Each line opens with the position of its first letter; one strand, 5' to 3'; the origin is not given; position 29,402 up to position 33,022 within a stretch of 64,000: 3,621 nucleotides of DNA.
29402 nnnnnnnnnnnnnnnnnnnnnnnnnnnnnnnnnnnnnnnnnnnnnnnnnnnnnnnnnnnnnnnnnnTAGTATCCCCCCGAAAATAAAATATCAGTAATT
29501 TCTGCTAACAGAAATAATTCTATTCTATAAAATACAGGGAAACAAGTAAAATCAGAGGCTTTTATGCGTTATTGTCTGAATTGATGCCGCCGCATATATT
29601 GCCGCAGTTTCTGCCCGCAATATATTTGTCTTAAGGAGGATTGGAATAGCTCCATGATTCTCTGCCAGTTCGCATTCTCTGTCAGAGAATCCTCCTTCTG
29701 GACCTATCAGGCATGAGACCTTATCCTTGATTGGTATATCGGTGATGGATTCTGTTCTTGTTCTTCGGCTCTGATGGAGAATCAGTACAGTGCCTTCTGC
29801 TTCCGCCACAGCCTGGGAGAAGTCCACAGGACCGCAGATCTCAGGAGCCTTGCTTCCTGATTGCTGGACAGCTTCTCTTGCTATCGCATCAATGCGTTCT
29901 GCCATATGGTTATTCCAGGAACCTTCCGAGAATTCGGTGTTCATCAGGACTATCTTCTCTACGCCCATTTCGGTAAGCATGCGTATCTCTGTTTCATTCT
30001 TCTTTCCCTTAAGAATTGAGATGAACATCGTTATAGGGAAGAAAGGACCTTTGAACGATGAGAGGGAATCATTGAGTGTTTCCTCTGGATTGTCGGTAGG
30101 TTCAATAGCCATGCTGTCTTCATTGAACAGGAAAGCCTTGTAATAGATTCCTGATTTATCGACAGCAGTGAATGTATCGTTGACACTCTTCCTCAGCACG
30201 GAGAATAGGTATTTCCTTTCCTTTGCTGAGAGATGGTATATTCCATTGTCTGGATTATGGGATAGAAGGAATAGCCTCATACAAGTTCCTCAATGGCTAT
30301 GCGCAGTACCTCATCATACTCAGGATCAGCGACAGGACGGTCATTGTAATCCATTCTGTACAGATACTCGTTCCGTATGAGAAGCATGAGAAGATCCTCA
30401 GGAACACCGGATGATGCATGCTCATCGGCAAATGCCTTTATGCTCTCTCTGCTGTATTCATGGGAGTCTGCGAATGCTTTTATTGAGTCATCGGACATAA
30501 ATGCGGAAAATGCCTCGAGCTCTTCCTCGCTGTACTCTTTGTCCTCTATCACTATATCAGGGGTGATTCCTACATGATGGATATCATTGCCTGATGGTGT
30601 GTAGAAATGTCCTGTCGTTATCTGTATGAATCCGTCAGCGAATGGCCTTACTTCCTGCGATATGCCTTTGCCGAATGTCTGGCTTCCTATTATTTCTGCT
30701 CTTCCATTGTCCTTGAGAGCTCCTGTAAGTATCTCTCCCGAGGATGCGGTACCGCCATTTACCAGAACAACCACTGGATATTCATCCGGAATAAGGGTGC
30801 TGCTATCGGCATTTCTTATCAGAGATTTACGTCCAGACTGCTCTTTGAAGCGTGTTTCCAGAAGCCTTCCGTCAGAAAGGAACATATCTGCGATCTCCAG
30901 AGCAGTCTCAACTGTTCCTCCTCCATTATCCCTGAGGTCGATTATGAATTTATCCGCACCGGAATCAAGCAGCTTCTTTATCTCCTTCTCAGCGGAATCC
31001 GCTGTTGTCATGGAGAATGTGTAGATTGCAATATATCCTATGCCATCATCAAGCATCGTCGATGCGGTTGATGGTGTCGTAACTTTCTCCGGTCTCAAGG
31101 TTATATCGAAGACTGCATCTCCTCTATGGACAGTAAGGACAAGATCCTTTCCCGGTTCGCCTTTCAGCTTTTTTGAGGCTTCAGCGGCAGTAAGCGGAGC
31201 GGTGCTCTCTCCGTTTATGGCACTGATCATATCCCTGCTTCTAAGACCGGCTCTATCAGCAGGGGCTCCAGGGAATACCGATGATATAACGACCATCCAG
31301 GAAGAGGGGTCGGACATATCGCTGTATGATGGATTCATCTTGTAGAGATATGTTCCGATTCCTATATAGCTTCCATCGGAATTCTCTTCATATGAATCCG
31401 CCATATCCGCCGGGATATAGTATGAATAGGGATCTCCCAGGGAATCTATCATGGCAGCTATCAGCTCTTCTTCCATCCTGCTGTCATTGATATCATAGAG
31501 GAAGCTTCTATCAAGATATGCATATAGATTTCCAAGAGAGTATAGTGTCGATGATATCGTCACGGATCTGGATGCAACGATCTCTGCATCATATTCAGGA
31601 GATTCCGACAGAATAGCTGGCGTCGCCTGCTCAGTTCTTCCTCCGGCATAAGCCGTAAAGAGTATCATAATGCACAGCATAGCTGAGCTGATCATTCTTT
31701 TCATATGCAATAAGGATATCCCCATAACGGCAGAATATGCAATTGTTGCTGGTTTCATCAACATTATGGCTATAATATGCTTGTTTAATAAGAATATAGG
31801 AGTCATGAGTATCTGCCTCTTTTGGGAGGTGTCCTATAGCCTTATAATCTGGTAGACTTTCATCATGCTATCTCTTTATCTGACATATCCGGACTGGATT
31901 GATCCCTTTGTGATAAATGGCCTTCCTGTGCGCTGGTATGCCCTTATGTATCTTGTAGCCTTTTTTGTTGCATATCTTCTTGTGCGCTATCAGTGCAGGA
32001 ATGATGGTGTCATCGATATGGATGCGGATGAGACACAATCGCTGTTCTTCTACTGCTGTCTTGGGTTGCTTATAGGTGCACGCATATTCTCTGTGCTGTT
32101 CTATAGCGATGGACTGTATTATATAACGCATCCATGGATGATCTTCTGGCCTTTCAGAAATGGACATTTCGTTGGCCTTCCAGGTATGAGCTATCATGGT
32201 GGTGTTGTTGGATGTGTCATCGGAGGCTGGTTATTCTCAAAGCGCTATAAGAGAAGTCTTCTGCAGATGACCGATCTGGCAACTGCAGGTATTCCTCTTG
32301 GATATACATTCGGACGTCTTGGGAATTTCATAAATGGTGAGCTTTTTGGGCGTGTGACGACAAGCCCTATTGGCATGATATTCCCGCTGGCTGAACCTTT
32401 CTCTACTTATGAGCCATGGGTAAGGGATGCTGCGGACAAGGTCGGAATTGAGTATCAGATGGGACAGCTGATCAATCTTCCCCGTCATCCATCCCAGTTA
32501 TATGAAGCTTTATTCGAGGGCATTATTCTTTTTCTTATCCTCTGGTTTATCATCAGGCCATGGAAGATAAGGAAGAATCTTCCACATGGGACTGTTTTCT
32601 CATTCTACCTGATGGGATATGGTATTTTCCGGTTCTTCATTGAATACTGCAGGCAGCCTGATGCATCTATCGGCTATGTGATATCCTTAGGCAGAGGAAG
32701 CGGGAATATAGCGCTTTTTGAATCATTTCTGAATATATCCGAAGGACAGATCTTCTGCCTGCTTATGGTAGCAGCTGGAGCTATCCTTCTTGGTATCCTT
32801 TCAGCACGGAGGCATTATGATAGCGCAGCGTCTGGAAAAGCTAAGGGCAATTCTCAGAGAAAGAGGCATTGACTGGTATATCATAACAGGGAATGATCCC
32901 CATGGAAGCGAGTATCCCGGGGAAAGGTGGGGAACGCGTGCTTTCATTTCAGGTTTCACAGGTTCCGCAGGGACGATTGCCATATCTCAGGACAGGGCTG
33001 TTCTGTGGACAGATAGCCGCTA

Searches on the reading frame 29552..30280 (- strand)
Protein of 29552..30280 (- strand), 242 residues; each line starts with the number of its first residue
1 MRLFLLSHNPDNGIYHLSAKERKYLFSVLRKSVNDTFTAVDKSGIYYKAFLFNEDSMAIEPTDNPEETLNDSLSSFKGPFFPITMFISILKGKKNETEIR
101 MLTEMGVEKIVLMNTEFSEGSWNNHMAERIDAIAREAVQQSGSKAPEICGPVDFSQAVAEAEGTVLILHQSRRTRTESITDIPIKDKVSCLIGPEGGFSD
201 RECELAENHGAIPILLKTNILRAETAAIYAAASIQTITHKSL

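Call 5: search_protein_families(library=pfam, proteins=[window:29552-30280:-])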
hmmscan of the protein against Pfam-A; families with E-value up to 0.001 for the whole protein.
window:29552-30280:- (242 aa): 1 family
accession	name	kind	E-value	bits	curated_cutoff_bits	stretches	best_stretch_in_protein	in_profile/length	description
PF04452.19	Methyltrans_RNA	-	9e-40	136.4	23.9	1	82-235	6-165/165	RNA methyltransferase domain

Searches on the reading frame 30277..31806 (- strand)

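Call 5: search_protein_families(library=pfam, proteins=[window:30277-31806:-])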
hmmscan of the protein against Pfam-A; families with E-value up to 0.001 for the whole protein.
window:30277-31806:- (509 aa): 5 families
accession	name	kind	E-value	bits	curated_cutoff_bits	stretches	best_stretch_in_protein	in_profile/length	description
PF03572.23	Peptidase_S41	-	3.3e-47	160.6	24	1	256-420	2-165/165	Peptidase family S41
PF17820.7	PDZ_6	-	3e-11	43.3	27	1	173-228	1-54/54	PDZ domain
PF00595.29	PDZ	-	1.1e-06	29.3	23.2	1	172-225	27-79/81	PDZ domain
PF13180.12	PDZ_2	-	6.2e-06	26.9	27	1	167-236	12-77/80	PDZ domain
PF22694.1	CtpB_N-like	-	0.00025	21.9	27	1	86-132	36-82/85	Activating protease CtpB N-terminal domain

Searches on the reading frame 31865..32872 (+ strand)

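Call 5: search_protein_families(library=pfam, proteins=[window:31865-32872:+])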
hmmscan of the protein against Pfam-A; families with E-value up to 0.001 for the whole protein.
window:31865-32872:+ (335 aa): 1 family
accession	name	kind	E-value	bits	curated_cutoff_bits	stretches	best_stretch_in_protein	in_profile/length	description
PF01790.23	LGT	-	1.6e-65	221.2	24.9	1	16-309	5-238/240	Prolipoprotein diacylglyceryl transferase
